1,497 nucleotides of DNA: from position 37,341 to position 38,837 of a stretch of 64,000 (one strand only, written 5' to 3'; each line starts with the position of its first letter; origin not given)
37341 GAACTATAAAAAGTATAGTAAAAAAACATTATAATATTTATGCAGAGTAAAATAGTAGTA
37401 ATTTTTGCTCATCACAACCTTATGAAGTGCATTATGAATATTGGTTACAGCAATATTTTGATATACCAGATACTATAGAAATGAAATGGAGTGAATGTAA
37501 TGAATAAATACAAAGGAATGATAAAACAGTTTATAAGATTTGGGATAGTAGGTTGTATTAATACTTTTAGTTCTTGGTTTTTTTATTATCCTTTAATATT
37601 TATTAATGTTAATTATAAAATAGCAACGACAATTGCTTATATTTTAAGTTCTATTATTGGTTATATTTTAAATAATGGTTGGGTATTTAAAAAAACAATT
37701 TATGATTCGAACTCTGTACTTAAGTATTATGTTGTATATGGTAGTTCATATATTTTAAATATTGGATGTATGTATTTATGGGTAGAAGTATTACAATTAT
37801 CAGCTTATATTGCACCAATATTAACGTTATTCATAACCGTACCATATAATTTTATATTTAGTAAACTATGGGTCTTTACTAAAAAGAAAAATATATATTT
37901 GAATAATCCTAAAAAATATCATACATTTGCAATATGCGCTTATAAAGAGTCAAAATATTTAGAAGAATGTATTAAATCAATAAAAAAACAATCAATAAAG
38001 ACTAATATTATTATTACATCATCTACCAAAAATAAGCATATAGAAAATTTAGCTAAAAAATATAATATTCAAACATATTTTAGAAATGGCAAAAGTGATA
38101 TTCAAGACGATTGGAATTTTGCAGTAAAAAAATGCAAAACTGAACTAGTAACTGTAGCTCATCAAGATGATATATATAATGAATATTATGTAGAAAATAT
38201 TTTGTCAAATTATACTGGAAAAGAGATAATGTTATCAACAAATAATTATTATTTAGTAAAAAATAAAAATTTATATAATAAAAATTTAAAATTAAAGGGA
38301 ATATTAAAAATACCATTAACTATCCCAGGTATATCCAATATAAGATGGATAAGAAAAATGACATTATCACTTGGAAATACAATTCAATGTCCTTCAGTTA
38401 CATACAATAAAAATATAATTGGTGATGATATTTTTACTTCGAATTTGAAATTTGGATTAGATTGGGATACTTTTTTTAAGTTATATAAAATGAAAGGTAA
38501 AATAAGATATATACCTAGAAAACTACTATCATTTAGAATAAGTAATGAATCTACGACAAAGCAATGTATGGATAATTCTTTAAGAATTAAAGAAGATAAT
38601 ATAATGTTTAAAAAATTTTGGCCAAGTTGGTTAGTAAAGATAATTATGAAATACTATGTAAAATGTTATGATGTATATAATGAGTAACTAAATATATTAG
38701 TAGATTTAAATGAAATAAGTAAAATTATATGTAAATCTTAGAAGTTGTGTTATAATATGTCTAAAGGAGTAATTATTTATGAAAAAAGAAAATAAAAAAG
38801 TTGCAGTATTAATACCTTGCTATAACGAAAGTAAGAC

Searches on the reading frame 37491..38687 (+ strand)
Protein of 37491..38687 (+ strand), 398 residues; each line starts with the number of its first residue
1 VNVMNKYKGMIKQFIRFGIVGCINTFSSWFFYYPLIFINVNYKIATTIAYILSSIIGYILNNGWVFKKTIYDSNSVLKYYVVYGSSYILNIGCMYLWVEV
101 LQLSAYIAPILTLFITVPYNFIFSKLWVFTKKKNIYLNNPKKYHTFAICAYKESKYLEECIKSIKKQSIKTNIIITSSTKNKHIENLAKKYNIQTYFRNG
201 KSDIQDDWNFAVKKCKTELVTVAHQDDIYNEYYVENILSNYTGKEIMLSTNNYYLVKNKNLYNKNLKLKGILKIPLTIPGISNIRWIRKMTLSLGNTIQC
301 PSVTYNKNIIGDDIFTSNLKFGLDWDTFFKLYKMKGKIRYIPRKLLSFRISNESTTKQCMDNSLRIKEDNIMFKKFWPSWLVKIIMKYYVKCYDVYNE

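Call 55: search_protein_families(library=pfam, proteins=[window:37491-38687:+], max_evalue=0.00001)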
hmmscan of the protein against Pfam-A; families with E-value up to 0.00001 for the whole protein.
window:37491-38687:+ (398 aa): 2 families
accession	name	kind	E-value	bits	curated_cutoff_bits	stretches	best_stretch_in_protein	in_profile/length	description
PF04138.20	GtrA_DPMS_TM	-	8.9e-22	77.9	26.1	1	16-129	1-117/117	GtrA/DPMS, transmembrane domain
PF00535.33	Glycos_transf_2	-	5.2e-11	43.2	23.3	1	146-243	2-105/168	Glycosyl transferase family 2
